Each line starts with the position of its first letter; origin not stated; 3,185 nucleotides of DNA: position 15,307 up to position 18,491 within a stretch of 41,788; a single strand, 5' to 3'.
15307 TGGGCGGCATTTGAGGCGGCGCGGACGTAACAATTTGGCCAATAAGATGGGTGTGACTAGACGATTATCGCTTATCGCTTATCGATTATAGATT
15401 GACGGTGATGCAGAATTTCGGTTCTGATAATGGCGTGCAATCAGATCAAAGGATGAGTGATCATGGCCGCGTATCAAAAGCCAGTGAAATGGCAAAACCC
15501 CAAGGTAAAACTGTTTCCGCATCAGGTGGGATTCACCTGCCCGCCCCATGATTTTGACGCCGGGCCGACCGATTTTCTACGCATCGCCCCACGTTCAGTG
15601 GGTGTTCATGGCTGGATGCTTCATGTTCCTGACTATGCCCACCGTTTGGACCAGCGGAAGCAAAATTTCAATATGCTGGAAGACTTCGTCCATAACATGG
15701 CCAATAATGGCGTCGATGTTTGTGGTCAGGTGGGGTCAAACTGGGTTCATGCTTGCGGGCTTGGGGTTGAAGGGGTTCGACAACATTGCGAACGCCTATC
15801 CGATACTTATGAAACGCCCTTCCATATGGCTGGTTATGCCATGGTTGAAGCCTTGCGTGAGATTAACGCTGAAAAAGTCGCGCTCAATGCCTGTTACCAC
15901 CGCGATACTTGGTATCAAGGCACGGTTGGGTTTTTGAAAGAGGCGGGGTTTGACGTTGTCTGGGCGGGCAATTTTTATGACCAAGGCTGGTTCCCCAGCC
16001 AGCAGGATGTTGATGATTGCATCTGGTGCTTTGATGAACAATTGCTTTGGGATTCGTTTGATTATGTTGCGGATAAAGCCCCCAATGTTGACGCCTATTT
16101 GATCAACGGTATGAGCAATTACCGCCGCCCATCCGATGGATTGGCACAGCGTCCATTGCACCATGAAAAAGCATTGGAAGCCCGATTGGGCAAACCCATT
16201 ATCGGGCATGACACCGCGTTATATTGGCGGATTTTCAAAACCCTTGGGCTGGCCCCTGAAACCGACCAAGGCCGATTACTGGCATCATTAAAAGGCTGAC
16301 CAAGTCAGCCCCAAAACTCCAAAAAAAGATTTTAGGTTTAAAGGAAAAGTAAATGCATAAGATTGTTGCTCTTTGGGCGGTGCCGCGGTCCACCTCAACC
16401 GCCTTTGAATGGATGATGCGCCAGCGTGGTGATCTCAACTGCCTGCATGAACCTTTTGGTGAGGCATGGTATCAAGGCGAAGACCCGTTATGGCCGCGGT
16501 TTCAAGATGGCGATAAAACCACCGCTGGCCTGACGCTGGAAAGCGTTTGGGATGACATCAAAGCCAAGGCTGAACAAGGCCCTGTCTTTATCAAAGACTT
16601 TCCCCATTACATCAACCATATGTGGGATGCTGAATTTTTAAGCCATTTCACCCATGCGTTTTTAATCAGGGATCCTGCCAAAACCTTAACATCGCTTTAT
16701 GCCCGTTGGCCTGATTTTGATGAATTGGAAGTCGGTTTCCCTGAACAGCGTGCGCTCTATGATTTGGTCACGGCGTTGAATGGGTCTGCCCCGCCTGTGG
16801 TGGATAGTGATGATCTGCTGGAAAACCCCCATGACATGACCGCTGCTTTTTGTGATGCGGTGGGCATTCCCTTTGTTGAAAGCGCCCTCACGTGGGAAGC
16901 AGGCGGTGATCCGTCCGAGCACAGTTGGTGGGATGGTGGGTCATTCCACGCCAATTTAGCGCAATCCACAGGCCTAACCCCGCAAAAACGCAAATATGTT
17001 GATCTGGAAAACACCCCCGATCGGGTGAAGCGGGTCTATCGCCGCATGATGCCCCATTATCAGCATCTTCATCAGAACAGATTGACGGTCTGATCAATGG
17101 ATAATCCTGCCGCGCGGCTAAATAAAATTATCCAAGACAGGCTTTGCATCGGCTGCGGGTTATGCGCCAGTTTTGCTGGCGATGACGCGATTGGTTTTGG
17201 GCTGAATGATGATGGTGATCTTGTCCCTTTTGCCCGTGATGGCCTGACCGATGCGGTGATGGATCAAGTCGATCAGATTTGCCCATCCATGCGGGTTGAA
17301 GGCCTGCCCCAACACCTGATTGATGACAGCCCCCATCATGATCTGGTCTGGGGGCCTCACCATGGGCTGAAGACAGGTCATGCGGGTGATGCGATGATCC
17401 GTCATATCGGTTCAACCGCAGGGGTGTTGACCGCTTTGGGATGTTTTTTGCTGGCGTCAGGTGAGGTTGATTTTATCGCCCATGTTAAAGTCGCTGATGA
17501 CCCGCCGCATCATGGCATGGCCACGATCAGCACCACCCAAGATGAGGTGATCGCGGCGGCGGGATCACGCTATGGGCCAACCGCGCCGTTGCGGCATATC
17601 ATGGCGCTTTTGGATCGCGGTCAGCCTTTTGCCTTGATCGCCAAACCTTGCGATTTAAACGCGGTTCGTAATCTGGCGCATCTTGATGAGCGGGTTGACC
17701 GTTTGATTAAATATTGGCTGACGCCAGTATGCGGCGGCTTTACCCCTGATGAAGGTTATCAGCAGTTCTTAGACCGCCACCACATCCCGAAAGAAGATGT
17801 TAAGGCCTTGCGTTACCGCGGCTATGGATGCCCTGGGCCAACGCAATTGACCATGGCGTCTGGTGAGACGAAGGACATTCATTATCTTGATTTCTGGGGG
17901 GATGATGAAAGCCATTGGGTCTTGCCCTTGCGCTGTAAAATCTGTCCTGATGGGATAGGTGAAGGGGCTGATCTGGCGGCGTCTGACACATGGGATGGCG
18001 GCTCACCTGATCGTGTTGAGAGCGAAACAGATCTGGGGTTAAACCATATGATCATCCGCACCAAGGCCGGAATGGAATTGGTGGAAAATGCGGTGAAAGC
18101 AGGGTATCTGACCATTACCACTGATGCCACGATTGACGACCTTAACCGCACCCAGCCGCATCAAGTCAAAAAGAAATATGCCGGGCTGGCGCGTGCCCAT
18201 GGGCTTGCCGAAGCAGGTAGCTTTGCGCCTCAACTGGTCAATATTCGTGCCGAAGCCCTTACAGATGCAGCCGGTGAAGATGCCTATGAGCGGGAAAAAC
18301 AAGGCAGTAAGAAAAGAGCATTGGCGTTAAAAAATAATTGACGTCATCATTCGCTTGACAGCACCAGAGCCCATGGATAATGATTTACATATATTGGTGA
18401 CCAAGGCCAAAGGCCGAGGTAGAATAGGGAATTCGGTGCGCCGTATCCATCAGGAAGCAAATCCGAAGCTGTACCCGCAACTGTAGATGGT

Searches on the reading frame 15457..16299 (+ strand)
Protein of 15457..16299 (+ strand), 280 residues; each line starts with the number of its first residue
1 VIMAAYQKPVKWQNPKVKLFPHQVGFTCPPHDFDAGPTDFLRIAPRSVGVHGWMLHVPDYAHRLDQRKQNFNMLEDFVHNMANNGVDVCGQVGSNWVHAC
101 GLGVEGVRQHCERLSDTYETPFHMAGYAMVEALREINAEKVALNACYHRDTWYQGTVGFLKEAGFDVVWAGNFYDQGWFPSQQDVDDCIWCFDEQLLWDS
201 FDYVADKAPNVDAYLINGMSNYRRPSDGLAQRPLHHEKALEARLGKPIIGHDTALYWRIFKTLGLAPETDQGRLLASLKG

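Call 6: search_protein_families(library=pfam, proteins=[window:15457-16299:+], max_evalue=0.01)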
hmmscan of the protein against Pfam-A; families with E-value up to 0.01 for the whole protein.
window:15457-16299:+ (280 aa): 1 family
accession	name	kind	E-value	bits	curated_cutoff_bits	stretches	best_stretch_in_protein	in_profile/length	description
PF17645.6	Amdase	-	1.2e-06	28.7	25.9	1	80-273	53-226/228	Arylmalonate decarboxylase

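Call 8: search_protein_families(library=ncbifam, proteins=[window:15457-16299:+], max_evalue=0.001)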
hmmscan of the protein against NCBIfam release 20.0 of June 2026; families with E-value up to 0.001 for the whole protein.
window:15457-16299:+ (280 aa): 1 family
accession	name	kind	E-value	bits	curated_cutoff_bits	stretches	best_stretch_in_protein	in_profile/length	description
NF052327.1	arylmal_decarb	equivalog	5.2e-05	23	225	1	74-273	49-228/231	arylmalonate decarboxylase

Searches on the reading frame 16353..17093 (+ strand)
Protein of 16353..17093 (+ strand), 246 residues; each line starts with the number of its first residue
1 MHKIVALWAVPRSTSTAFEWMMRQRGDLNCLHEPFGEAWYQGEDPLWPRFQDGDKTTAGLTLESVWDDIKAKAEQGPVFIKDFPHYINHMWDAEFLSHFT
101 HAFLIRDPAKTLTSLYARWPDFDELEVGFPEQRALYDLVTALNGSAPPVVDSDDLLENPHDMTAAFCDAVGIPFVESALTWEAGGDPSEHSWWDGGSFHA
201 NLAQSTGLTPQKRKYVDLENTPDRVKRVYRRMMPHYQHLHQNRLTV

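Call 6: search_protein_families(library=pfam, proteins=[window:16353-17093:+], max_evalue=0.01)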
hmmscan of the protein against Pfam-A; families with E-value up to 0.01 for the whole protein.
window:16353-17093:+ (246 aa): 1 family
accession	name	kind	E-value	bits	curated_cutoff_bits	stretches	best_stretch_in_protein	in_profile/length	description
PF19798.5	Sulfotransfer_5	-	1.5e-20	74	23.2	1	3-212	2-200/226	Sulfotransferase domain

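Call 8: search_protein_families(library=ncbifam, proteins=[window:16353-17093:+], max_evalue=0.001)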
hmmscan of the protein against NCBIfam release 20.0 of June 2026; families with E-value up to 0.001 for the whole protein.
window:16353-17093:+ (246 aa): 0 families

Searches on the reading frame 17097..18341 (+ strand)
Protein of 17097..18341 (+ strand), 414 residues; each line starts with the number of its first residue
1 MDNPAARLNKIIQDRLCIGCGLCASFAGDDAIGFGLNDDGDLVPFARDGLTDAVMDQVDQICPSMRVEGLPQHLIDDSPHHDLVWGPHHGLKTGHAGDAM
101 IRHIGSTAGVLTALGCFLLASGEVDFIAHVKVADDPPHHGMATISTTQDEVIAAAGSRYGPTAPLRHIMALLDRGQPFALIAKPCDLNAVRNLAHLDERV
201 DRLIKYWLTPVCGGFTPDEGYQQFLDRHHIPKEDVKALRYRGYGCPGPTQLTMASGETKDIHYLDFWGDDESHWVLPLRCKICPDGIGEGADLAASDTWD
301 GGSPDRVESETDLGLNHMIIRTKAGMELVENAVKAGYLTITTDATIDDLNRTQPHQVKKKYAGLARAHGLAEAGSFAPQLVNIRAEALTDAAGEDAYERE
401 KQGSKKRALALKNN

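Call 6: search_protein_families(library=pfam, proteins=[window:17097-18341:+], max_evalue=0.01)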
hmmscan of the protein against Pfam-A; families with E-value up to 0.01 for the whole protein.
window:17097-18341:+ (414 aa): 2 families
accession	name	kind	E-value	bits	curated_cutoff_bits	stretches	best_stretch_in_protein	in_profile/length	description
PF04432.18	FrhB_FdhB_C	-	3.4e-23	82.6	23.3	1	178-341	4-145/150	Coenzyme F420 hydrogenase/dehydrogenase, beta subunit C terminus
PF04422.18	FrhB_FdhB_N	-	1.7e-13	50.9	22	1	93-165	3-73/78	Coenzyme F420 hydrogenase/dehydrogenase, beta subunit N-term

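Call 8: search_protein_families(library=ncbifam, proteins=[window:17097-18341:+], max_evalue=0.001)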
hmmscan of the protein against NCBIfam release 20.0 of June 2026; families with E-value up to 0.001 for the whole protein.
window:17097-18341:+ (414 aa): 2 families
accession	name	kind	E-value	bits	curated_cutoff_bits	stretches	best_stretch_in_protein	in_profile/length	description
NF006807.0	PRK09325.1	subfamily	1.5e-10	40.6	269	1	93-345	12-248/283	coenzyme F420-reducing hydrogenase subunit beta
TIGR03289.1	frhB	equivalog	2.1e-07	30.3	331.5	1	86-341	2-241/275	coenzyme F420 hydrogenase subunit beta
